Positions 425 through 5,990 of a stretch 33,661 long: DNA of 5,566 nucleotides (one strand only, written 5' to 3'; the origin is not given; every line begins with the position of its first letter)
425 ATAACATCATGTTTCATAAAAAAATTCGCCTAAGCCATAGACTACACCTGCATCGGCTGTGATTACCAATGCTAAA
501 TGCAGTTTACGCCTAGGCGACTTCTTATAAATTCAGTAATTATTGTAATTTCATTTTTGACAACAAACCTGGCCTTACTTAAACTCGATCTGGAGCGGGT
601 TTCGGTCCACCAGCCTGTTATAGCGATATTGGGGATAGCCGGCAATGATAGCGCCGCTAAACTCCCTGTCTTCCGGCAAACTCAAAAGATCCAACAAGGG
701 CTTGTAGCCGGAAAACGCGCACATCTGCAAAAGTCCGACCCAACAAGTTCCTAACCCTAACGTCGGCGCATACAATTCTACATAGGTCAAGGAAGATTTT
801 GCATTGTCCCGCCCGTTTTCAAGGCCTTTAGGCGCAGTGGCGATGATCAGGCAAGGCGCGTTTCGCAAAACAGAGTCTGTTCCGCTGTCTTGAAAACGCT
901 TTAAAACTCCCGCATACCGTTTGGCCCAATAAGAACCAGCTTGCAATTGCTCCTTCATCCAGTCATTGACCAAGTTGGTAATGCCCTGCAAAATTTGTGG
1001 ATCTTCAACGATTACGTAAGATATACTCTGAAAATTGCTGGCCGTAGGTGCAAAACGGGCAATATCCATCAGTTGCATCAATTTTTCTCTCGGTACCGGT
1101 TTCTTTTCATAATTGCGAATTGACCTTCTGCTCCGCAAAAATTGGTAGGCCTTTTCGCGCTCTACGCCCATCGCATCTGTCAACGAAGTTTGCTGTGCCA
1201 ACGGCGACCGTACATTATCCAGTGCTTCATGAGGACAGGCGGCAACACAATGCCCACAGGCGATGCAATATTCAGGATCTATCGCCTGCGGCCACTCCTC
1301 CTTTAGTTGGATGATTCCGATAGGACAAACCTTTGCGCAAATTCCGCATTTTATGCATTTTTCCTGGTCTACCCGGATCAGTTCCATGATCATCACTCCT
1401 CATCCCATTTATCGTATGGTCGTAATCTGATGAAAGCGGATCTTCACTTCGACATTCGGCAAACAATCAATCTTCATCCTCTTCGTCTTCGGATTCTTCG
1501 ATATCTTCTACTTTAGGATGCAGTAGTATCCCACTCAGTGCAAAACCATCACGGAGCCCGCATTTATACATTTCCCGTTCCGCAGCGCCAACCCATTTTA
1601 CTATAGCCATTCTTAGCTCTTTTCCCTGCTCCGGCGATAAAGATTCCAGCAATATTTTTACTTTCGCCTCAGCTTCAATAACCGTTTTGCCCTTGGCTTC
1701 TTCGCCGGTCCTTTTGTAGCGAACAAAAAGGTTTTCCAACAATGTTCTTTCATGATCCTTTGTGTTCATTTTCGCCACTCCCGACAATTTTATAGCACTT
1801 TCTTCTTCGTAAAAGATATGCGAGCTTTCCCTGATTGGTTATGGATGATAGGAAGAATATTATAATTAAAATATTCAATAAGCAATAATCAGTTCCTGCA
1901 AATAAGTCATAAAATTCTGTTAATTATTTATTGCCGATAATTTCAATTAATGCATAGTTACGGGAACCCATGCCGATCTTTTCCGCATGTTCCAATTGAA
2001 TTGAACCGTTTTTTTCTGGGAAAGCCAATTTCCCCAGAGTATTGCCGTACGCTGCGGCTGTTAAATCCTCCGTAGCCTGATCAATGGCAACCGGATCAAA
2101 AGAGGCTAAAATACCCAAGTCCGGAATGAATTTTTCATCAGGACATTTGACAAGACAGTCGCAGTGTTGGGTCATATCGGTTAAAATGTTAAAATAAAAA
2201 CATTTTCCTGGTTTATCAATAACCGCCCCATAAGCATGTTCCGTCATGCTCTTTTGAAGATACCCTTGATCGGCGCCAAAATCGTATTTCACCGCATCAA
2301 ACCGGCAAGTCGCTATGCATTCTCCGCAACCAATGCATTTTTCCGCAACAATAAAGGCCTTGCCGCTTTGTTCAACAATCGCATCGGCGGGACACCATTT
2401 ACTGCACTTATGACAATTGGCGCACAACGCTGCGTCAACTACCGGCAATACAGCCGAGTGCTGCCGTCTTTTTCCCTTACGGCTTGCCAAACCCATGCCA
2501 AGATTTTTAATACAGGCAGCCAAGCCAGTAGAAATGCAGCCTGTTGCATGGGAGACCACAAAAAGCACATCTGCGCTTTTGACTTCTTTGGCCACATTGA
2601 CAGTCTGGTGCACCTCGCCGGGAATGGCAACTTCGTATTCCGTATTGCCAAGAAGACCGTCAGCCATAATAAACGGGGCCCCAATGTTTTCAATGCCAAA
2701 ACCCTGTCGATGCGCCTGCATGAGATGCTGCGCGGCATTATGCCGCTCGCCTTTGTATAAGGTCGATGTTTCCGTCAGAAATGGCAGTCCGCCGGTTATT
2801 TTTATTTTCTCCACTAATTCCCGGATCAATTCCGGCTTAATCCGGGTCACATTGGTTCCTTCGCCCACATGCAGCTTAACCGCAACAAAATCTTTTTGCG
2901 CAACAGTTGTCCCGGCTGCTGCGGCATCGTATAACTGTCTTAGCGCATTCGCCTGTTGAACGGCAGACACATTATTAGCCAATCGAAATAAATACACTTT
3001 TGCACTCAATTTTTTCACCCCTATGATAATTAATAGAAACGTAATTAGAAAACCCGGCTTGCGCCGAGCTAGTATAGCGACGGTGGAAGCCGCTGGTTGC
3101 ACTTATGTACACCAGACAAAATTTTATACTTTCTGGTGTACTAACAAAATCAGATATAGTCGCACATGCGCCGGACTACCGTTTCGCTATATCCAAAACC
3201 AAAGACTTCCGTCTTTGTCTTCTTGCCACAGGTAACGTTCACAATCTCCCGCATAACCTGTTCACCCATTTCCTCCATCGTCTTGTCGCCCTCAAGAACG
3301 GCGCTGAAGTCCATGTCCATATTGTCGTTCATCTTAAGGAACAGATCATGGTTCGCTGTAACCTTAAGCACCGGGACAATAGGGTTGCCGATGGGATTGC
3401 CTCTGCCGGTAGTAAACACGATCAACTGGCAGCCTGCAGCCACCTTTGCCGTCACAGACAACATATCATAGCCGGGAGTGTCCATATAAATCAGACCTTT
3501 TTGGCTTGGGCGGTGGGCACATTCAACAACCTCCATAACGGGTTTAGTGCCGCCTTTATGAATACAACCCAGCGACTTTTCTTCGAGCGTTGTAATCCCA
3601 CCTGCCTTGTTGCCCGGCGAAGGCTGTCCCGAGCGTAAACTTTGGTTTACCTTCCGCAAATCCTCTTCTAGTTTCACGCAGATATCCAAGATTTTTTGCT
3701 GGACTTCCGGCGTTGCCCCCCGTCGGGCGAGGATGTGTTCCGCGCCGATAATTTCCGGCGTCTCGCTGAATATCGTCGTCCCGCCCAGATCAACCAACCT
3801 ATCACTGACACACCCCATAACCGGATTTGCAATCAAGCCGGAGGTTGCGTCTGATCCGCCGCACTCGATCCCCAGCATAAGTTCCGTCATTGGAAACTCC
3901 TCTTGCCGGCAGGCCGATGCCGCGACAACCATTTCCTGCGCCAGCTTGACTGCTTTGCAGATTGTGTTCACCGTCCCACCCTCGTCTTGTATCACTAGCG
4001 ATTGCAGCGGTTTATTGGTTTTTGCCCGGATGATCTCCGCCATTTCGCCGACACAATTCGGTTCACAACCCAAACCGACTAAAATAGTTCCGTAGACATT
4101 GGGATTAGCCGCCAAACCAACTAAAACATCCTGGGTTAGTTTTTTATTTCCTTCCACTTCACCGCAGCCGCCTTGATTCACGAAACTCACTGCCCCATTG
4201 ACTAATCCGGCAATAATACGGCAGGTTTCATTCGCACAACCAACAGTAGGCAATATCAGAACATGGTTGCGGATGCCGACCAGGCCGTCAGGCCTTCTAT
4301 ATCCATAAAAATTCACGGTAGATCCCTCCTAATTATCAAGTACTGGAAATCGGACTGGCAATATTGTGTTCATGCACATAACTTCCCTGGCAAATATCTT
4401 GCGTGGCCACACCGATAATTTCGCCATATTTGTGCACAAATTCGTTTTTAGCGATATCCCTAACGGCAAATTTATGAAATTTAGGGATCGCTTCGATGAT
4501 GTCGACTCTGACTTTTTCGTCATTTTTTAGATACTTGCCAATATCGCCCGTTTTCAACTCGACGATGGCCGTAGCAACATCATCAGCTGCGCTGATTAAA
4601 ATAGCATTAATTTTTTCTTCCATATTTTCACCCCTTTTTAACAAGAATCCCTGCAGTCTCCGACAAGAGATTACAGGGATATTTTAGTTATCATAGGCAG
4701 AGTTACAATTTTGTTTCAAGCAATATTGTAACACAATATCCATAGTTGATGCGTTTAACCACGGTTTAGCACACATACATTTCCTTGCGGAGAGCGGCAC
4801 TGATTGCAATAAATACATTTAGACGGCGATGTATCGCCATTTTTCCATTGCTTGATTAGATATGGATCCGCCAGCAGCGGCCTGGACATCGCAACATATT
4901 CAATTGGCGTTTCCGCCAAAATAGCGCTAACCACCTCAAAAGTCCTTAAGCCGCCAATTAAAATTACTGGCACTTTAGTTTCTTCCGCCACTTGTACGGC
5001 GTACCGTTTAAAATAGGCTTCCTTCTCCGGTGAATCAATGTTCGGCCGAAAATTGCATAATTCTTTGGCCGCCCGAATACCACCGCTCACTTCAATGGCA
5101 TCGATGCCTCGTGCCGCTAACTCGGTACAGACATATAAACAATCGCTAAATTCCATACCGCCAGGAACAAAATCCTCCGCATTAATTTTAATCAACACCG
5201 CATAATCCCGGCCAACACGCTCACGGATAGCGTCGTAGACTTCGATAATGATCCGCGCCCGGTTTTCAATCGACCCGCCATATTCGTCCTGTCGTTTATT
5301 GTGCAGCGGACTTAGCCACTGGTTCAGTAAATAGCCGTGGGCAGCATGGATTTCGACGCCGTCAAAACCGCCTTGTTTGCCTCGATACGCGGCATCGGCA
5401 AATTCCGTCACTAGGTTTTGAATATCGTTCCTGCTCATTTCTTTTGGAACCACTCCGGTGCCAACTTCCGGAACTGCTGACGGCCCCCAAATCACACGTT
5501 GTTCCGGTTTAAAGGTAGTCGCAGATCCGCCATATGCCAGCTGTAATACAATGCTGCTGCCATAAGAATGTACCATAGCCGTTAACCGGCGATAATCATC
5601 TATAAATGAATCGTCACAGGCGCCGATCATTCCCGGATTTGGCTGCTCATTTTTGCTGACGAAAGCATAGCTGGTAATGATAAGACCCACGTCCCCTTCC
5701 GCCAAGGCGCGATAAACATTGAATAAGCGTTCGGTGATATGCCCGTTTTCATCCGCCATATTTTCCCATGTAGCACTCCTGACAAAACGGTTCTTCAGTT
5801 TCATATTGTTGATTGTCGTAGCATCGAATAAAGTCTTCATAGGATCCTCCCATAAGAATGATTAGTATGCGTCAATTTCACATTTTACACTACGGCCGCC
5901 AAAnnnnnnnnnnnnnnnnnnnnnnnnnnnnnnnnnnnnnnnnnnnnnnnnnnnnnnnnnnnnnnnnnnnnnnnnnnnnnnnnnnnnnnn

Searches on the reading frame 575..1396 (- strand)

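Call 6: search_protein_families(library=ncbifam, proteins=[window:575-1396:-], max_evalue=0.01)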
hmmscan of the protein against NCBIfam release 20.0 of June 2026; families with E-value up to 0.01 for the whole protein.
window:575-1396:- (273 aa): 108 families (the best 25 are shown)
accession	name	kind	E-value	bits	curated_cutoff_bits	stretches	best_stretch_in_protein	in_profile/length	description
NF040864.1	HgcB_ferredoxin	equivalog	2.8e-12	46.3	99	1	7-60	9-62/93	mercury methylation ferredoxin HgcB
NF040770.1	hetero_SS_HdrA2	exception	4e-12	45.1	1100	1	8-78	573-642/777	CoB-CoM heterodisulfide reductase HdrA2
TIGR02179.1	PorD_KorD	subfamily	4.3e-12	46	60.05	1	9-63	22-76/78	2-oxoacid:acceptor oxidoreductase, delta subunit, pyruvate/2-ketoisovalerate family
NF007202.0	PRK09623.1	equivalog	4.3e-11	43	166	1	9-63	48-102/105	3-methyl-2-oxobutanoate dehydrogenase subunit delta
NF038196.1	ferrodoxin_EFR1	subfamily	4.7e-11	43.2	75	1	8-60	181-230/242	EFR1 family ferrodoxin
NF058577.1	FdxA_fam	equivalog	8.1e-11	41.9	65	1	11-58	6-52/52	4Fe-4S ferredoxin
NF040684.1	PorD_Arch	equivalog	1.1e-10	41.5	120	1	9-63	29-83/85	pyruvate synthase subunit PorD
TIGR02476.1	BluB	equivalog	6.5e-10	38.7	150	1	79-257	5-182/205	5,6-dimethylbenzimidazole synthase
NF043039.1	HgcAB_like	equivalog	8.6e-10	38.7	285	1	7-59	295-349/350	HgcAB-like fusion protein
NF045874.1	Vhu_polyferre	exception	8.7e-10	37.9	600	1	7-87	191-270/381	F420-non-reducing hydrogenase associated-polyferredoxin VhuB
NF043069.1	T4HPD_activ_SAM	equivalog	1.1e-09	38.1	425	1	7-65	46-103/299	trans-4-hydroxy-L-proline dehydratase activase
NF006221.0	PRK08348.1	subfamily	2.5e-09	37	124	1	7-64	39-97/136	NADH-plastoquinone oxidoreductase subunit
TIGR04105.1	FeFe_hydrog_B1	subfamily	2.5e-09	36.3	450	2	38-80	138-179/462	monomeric [FeFe] hydrogenase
NF042909.1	FMH_DH_FwdF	exception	2.6e-09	36.6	375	2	4-40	130-166/336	tungsten-dependent formylmethanofuran dehydrogenase subunit FwdF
NF007203.0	PRK09624.1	equivalog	3.9e-09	36.7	171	1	9-63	48-102/105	pyuvate ferredoxin oxidoreductase subunit delta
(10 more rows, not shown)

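Call 52: search_protein_families(library=pfam, proteins=[window:575-1396:-], max_evalue=0.01)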
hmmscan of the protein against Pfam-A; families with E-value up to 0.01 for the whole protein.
window:575-1396:- (273 aa): 18 families
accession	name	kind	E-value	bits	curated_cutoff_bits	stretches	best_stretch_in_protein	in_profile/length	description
PF00881.29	Nitroreductase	-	3.8e-26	92.7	23.5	1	87-254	1-167/167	Nitroreductase family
PF00037.32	Fer4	-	2.1e-15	56.3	21.1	2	8-29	2-23/24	4Fe-4S binding domain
PF12837.12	Fer4_6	-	1.9e-13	50.1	25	2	7-29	2-24/24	4Fe-4S binding domain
PF12797.12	Fer4_2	-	1.5e-11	43.9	24.5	2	7-25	3-21/22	4Fe-4S binding domain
PF13237.11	Fer4_10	-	2e-11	44.1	25.5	1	7-55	2-53/53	4Fe-4S dicluster domain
PF12838.12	Fer4_7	-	1.1e-10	42.2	27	1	13-58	1-52/52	4Fe-4S dicluster domain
PF14697.11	Fer4_21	-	2.9e-10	40.6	35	2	8-58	2-56/59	4Fe-4S dicluster domain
PF13484.11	Fer4_16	-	1.7e-09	38.7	30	2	44-71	2-29/66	4Fe-4S double cluster binding domain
PF13187.11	Fer4_9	-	2.5e-09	37.4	27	1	13-58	1-51/52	4Fe-4S dicluster domain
PF14512.11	TM1586_NiRdase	-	9.9e-08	32.3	27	0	76-135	130-189/215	Putative TM nitroreductase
PF12800.12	Fer4_4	-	3.1e-06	27.5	24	1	41-55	1-15/17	4Fe-4S binding domain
PF25160.1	LdpA_Fe-S-bd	-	3.1e-06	27.3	27.6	1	7-31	21-45/49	LdpA Fe-S cluster-binding domain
PF13183.11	Fer4_8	-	4.6e-06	27.5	27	1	12-27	3-18/68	4Fe-4S dicluster domain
PF13459.11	Fer4_15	-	2.9e-05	25.1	22.4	0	7-25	1-19/66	4Fe-4S single cluster domain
PF13370.11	Fer4_13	-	0.00059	20.9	24.5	0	9-25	1-17/58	4Fe-4S single cluster domain of Ferredoxin I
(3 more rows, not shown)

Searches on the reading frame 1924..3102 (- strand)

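Call 4: search_protein_families(library=pfam, proteins=[window:1924-3102:-])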
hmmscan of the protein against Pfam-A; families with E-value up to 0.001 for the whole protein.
window:1924-3102:- (392 aa): 9 families
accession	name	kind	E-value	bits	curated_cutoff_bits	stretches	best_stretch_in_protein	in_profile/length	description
PF04015.17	DUF362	-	3.8e-31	109.2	24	1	73-344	1-198/200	Domain of unknown function (DUF362)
PF13237.11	Fer4_10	-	2.8e-08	34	25.5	1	220-266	2-52/53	4Fe-4S dicluster domain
PF14697.11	Fer4_21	-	2.8e-07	31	35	2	221-271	2-57/59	4Fe-4S dicluster domain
PF13187.11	Fer4_9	-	1.3e-06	28.7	27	1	227-268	2-49/52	4Fe-4S dicluster domain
PF25160.1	LdpA_Fe-S-bd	-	1.7e-06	28.1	27.6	1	229-272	4-44/49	LdpA Fe-S cluster-binding domain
PF12837.12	Fer4_6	-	8.8e-06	25.9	25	1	251-270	4-23/24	4Fe-4S binding domain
PF00037.32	Fer4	-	5.7e-05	23.2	21.1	1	251-271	3-23/24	4Fe-4S binding domain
PF12797.12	Fer4_2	-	0.00014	22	24.5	0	248-266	2-20/22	4Fe-4S binding domain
PF12838.12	Fer4_7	-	0.00024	21.9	27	0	203-241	14-52/52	4Fe-4S dicluster domain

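Call 6: search_protein_families(library=ncbifam, proteins=[window:1924-3102:-], max_evalue=0.01)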
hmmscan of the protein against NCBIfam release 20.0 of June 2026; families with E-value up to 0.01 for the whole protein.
window:1924-3102:- (392 aa): 67 families (the best 25 are shown)
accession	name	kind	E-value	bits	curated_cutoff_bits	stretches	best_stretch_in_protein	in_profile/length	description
TIGR02700.1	flavo_MJ0208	hypoth_equivalog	3.7e-10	39.5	251.35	1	221-272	144-195/234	dihydromethanopterin reductase (acceptor)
TIGR01944.1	rnfB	subfamily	2.3e-09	37.1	68.7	1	213-274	101-163/190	RnfABCDGE type electron transport complex subunit B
NF040770.1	hetero_SS_HdrA2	exception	3.2e-09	35.5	1100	1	214-279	566-631/777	CoB-CoM heterodisulfide reductase HdrA2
TIGR02179.1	PorD_KorD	subfamily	1.1e-08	35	60.05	1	214-272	14-73/78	2-oxoacid:acceptor oxidoreductase, delta subunit, pyruvate/2-ketoisovalerate family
TIGR04105.1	FeFe_hydrog_B1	subfamily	2.5e-08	33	450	1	226-272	112-160/462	monomeric [FeFe] hydrogenase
NF005415.0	PRK06991.1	equivalog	3.2e-08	33.6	281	1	194-272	56-133/284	electron transport complex subunit RsxB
NF058577.1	FdxA_fam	equivalog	6.9e-08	32.6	65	1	227-270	9-52/52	4Fe-4S ferredoxin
TIGR03287.1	methan_mark_16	hypoth_equivalog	1.4e-07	30.3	363.95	1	214-277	291-353/391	methanogenesis marker 16 metalloprotein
NF041836.1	rnfB_Methano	equivalog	2.6e-07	30.4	445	1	218-271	209-262/265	Rnf electron transport complex subunit RnfB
NF005505.0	PRK07118.1-4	equivalog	2.7e-07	30.3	378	1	136-271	122-262/265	Fe-S cluster domain-containing protein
TIGR03336.1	IOR_alpha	equivalog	2.8e-07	29.3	650.9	1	156-271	498-595/595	indolepyruvate ferredoxin oxidoreductase subunit alpha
NF045992.1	CircClkLdpA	equivalog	4.2e-07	29.4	450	1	227-272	105-153/360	circadian clock protein LdpA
NF041778.1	hetero_SS_HdrA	equivalog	4.4e-07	28.1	1400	1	216-273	578-635/771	ferredoxin:CoB-CoM heterodisulfide reductase subunit HdrA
NF007202.0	PRK09623.1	equivalog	5.5e-07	29.8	166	1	201-271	30-98/105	3-methyl-2-oxobutanoate dehydrogenase subunit delta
NF043039.1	HgcAB_like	equivalog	7.2e-07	29.1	285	1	178-271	256-349/350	HgcAB-like fusion protein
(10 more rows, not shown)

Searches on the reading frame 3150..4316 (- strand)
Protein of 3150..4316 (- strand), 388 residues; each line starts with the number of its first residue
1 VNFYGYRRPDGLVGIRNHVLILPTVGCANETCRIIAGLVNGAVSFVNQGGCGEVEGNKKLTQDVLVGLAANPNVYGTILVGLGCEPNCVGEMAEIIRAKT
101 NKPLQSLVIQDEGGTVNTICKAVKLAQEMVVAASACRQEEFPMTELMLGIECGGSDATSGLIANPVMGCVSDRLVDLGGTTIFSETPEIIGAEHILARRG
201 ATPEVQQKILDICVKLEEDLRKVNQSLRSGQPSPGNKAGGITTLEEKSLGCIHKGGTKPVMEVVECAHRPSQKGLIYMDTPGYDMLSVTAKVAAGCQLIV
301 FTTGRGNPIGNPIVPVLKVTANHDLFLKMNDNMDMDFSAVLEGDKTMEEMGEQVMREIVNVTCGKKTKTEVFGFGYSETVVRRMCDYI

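Call 4: search_protein_families(library=pfam, proteins=[window:3150-4316:-])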
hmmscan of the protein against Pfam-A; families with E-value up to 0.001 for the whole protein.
window:3150-4316:- (388 aa): 2 families
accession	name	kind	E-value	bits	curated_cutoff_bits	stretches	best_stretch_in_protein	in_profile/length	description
PF20629.2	GD_AH_C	-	2.2e-94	315.8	26.8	1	144-379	2-234/242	D-galactarate/Altronate dehydratase, C-terminal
PF04295.18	GD_AH_second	-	1.4e-37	129.2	27.3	1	5-133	1-135/136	D-galactarate dehydratase/Altronate hydrolase, second domain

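Call 6: search_protein_families(library=ncbifam, proteins=[window:3150-4316:-], max_evalue=0.01)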
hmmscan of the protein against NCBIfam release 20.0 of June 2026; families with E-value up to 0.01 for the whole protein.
window:3150-4316:- (388 aa): 1 family
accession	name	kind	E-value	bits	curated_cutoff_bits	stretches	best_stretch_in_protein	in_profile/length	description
TIGR03248.1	galactar-dH20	equivalog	9.9e-70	235.4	730.85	1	3-373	107-493/507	galactarate dehydratase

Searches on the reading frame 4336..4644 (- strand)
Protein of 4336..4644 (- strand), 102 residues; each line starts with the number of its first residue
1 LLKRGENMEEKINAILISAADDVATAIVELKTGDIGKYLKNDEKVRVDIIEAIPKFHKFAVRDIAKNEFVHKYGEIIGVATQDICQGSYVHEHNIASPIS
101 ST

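Call 6: search_protein_families(library=ncbifam, proteins=[window:4336-4644:-], max_evalue=0.01)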
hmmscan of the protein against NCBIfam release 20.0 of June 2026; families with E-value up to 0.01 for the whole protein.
window:4336-4644:- (102 aa): 1 family
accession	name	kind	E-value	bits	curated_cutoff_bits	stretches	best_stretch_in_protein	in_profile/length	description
TIGR03248.1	galactar-dH20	equivalog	6e-12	44.8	730.85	1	17-99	5-82/507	galactarate dehydratase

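Call 52: search_protein_families(library=pfam, proteins=[window:4336-4644:-], max_evalue=0.01)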
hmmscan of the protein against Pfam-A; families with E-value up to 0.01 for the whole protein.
window:4336-4644:- (102 aa): 1 family
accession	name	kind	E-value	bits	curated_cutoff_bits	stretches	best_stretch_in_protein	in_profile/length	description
PF08666.17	SAF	-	6.6e-06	27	21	1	50-95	24-62/63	SAF domain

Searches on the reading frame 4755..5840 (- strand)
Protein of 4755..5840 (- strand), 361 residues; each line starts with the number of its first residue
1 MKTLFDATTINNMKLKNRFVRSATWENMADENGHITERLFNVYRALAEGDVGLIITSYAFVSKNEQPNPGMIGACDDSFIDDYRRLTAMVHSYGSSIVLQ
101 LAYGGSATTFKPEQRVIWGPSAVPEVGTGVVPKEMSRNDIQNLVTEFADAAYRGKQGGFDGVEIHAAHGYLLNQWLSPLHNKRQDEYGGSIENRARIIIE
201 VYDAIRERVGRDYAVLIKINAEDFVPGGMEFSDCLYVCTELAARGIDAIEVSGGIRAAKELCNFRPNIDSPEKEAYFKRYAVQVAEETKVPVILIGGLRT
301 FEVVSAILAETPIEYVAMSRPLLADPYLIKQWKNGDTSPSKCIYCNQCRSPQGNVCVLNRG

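Call 4: search_protein_families(library=pfam, proteins=[window:4755-5840:-])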
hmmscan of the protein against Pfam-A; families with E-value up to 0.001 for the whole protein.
window:4755-5840:- (361 aa): 1 family
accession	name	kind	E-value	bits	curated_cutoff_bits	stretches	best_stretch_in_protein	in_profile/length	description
PF00724.26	Oxidored_FMN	-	3.2e-64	217.8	27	1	4-335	2-338/342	NADH:flavin oxidoreductase / NADH oxidase family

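Call 6: search_protein_families(library=ncbifam, proteins=[window:4755-5840:-], max_evalue=0.01)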
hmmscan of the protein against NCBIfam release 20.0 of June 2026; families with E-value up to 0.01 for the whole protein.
window:4755-5840:- (361 aa): 9 families
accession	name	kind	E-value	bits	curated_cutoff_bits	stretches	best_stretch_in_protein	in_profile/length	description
TIGR03997.1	mycofact_OYE_2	equivalog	3.3e-79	267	793.15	1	4-348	2-344/645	mycofactocin system FadH/OYE family oxidoreductase 2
NF041087.1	bile_acid_BaiCD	equivalog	1.3e-67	228.3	825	1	2-347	2-344/642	bile acid Fe-S flavoenzyme BaiCD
NF010047.0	PRK13523.1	equivalog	1.9e-63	214.6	431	1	2-331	3-319/339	NADPH dehydrogenase NamA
NF006101.0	PRK08255.1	equivalog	2.1e-53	181.5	1078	1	3-327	398-725/768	bifunctional salicylyl-CoA 5-hydroxylase/oxidoreductase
NF045592.1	bili_reduct_N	equivalog_domain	4e-48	164.4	425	1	4-348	2-348/363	bilirubin reductase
NF045599.1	bili_reduct_long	exception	5.5e-43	147.1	750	1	5-348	2-349/641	bilirubin reductase, long form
TIGR03996.1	mycofact_OYE_1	hypoth_equivalog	1.5e-36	126.2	627.9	1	6-348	4-337/633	mycofactocin system FadH/OYE family oxidoreductase 1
NF007899.0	PRK10605.1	subfamily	3e-34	118.8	403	1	2-333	4-338/365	N-ethylmaleimide reductase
TIGR03572.1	WbuZ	equivalog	0.007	15.7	299.7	0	281-332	66-116/232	glycosyl amidation-associated protein WbuZ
